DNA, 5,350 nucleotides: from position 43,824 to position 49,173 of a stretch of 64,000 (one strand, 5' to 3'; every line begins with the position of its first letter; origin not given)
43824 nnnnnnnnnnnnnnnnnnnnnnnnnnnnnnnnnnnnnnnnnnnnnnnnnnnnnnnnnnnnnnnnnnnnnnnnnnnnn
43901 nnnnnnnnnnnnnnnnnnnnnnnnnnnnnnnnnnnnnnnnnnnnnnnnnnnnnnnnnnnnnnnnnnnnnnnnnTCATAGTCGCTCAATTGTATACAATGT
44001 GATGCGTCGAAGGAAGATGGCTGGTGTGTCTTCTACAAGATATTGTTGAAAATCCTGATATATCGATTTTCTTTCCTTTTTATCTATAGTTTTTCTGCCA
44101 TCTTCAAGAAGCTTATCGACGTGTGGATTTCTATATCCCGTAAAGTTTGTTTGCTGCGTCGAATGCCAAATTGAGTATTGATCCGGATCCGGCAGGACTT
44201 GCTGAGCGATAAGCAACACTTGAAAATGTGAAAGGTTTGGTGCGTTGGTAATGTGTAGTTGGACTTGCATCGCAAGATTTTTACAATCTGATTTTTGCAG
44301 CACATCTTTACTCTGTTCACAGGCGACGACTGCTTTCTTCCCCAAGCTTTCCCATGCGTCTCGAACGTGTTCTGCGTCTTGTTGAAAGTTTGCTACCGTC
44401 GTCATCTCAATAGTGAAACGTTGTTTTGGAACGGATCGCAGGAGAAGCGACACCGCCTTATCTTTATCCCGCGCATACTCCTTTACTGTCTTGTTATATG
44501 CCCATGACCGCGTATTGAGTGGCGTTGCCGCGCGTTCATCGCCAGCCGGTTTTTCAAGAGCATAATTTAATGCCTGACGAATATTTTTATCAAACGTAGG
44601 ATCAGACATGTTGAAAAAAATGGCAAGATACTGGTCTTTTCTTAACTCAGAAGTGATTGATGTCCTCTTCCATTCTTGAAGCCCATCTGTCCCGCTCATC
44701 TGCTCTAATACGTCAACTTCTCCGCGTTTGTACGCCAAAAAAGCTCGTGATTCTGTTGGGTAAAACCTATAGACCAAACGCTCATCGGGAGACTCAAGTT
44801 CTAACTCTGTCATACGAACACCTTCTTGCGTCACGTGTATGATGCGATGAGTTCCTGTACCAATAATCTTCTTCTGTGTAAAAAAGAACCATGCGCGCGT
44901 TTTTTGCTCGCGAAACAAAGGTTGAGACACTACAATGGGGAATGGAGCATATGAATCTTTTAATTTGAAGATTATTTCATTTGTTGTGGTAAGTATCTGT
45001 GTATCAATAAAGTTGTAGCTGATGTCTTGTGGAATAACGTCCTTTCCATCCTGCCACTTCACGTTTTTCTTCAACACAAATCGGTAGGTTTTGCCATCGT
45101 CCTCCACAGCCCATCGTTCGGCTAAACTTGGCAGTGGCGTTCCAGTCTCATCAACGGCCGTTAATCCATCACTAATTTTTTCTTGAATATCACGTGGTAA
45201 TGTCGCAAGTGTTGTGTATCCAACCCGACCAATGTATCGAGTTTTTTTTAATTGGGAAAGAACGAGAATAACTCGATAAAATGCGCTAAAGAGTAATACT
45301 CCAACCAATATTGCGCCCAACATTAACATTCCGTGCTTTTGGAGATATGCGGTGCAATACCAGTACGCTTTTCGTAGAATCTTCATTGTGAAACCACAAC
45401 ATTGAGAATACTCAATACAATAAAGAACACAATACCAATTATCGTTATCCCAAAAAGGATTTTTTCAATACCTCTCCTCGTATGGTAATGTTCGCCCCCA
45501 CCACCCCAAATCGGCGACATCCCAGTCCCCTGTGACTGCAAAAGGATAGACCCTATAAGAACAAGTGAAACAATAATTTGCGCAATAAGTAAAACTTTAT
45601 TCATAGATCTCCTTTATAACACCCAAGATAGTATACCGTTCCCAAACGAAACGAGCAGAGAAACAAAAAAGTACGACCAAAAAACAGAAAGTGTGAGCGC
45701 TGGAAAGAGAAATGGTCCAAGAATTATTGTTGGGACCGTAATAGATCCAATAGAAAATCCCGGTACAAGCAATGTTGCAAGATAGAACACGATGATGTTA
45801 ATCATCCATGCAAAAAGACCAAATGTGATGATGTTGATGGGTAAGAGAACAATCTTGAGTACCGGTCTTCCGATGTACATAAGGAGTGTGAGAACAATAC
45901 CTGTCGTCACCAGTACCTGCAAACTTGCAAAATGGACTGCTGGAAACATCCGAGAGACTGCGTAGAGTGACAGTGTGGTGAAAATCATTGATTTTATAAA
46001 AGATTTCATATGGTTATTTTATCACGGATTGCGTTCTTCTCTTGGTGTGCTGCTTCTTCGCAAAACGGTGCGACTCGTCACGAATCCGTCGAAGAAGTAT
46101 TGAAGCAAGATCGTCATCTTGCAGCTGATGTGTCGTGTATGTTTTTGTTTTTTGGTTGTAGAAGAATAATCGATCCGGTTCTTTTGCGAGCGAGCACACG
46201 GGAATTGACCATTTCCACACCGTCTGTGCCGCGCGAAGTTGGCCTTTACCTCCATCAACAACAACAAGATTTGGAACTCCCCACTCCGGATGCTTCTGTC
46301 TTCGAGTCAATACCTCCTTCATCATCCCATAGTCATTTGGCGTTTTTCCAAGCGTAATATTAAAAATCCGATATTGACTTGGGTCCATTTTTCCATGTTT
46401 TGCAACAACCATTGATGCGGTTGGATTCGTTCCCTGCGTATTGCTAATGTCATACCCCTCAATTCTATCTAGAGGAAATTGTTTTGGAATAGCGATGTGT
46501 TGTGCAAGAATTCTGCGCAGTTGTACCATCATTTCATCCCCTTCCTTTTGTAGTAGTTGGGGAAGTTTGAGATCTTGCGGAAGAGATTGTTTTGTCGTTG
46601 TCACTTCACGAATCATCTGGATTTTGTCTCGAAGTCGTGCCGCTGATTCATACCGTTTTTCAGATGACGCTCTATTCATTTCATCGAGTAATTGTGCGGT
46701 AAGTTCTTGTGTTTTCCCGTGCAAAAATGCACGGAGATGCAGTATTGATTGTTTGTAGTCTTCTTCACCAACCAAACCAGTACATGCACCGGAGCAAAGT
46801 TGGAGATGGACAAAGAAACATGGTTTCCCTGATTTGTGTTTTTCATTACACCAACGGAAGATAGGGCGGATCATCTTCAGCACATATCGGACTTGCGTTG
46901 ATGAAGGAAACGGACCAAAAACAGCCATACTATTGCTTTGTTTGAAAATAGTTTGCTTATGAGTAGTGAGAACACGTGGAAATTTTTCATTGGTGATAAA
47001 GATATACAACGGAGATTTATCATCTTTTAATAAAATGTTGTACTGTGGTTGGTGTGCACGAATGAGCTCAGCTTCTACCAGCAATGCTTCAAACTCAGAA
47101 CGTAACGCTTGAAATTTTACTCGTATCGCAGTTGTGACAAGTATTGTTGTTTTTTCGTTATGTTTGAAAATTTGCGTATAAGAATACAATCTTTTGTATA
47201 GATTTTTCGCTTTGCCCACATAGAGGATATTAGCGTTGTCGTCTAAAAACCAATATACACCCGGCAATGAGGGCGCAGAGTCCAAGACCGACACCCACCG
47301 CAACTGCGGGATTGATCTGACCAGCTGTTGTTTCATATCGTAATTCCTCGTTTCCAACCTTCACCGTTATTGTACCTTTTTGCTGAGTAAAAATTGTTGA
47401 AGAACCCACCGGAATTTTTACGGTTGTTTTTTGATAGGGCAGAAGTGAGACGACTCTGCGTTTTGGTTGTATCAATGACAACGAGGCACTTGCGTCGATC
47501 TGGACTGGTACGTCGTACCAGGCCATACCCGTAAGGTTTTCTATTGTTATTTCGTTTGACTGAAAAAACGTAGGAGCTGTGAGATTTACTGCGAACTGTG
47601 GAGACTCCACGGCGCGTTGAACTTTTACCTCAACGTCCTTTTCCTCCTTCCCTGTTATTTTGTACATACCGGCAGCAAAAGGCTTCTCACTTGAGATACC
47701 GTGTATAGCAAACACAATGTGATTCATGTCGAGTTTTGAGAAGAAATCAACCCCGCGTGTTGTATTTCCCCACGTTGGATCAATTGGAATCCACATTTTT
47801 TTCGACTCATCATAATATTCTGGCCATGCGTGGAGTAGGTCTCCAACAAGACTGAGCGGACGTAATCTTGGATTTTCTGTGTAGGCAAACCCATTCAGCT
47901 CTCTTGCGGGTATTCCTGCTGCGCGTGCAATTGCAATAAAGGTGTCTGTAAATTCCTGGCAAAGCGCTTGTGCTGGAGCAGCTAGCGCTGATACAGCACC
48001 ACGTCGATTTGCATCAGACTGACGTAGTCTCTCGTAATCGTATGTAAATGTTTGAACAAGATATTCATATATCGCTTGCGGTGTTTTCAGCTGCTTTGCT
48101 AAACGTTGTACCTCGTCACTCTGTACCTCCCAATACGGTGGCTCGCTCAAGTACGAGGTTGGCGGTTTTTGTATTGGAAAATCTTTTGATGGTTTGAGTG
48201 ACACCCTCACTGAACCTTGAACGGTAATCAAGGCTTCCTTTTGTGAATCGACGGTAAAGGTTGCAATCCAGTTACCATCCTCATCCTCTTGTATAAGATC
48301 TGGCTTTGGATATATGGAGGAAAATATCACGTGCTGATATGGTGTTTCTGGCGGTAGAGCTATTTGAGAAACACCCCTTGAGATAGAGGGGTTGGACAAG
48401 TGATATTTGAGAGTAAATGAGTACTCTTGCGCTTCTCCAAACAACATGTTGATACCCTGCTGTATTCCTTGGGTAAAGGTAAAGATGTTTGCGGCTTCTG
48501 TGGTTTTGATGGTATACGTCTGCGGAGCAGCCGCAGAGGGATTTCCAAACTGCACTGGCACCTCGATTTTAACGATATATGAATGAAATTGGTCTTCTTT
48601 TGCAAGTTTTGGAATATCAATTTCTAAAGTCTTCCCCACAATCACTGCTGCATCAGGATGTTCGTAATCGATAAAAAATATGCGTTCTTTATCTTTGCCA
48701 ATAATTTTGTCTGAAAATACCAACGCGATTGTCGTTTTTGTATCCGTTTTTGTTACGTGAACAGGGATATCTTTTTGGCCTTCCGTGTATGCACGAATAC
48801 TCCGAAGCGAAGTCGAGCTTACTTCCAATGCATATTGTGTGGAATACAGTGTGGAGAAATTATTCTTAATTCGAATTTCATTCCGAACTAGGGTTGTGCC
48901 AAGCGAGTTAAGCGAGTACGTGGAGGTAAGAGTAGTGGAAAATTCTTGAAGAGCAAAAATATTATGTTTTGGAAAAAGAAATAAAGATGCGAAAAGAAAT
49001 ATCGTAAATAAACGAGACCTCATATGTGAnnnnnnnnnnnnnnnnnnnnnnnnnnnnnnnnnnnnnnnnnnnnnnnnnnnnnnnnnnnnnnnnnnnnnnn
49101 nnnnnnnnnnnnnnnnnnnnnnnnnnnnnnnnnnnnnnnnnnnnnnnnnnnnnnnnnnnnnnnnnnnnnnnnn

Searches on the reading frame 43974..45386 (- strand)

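Call 44: search_protein_families(library=pfam, proteins=[window:43974-45386:-], max_evalue=0.0001)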
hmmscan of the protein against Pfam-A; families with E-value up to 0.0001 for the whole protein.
window:43974-45386:- (470 aa): 1 family
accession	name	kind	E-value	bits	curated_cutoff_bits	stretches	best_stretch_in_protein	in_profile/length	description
PF00496.27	SBP_bac_5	-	1.2e-25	90.9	32.4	2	135-380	73-348/368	Bacterial extracellular solute-binding proteins, family 5 Middle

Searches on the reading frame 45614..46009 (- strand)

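Call 44: search_protein_families(library=pfam, proteins=[window:45614-46009:-], max_evalue=0.0001)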
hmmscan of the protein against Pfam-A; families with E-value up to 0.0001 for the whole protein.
window:45614-46009:- (131 aa): 1 family
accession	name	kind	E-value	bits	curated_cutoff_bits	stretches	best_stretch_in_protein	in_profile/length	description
PF04020.18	Phage_holin_4_2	-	1e-16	61.8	28.8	1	3-122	2-101/105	Mycobacterial 4 TMS phage holin, superfamily IV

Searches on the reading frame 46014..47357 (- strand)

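Call 45: search_protein_families(library=pfam, proteins=[window:46014-47357:-], max_evalue=0.0001)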
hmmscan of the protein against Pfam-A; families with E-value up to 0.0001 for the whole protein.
window:46014-47357:- (447 aa): 3 families
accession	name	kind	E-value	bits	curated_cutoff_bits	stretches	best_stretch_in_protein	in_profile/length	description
PF08459.17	UvrC_RNaseH_dom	-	1.4e-38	132.7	22.3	1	295-433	9-158/159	UvrC RNAse H endonuclease domain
PF01541.30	GIY-YIG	-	4.1e-09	37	22.6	1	33-107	3-78/78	GIY-YIG catalytic domain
PF02151.25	UVR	-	3.1e-07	30.4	21.5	1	218-251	2-35/36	UvrB/uvrC motif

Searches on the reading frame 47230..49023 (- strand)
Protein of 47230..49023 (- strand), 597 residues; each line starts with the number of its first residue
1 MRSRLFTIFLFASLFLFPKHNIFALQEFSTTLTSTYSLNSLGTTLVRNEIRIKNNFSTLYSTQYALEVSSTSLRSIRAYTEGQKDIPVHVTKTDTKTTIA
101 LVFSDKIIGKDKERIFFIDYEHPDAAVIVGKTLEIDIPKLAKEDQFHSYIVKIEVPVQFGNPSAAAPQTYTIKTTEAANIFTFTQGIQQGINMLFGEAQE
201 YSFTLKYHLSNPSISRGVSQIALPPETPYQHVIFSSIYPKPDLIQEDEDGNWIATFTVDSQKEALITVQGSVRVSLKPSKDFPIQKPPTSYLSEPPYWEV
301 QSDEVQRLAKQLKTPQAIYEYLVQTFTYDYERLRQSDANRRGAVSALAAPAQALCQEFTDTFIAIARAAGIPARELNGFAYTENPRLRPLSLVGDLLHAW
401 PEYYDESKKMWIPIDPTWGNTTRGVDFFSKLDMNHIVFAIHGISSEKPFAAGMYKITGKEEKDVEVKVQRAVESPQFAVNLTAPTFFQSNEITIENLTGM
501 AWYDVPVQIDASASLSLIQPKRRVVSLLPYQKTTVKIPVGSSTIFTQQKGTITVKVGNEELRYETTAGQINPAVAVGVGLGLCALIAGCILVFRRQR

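Call 45: search_protein_families(library=pfam, proteins=[window:47230-49023:-], max_evalue=0.0001)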
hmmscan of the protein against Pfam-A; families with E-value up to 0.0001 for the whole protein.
window:47230-49023:- (597 aa): 1 family
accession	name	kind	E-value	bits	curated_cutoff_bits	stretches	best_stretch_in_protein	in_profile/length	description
PF01841.26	Transglut_core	-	7.1e-16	58.9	23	1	309-416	12-108/108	Transglutaminase-like superfamily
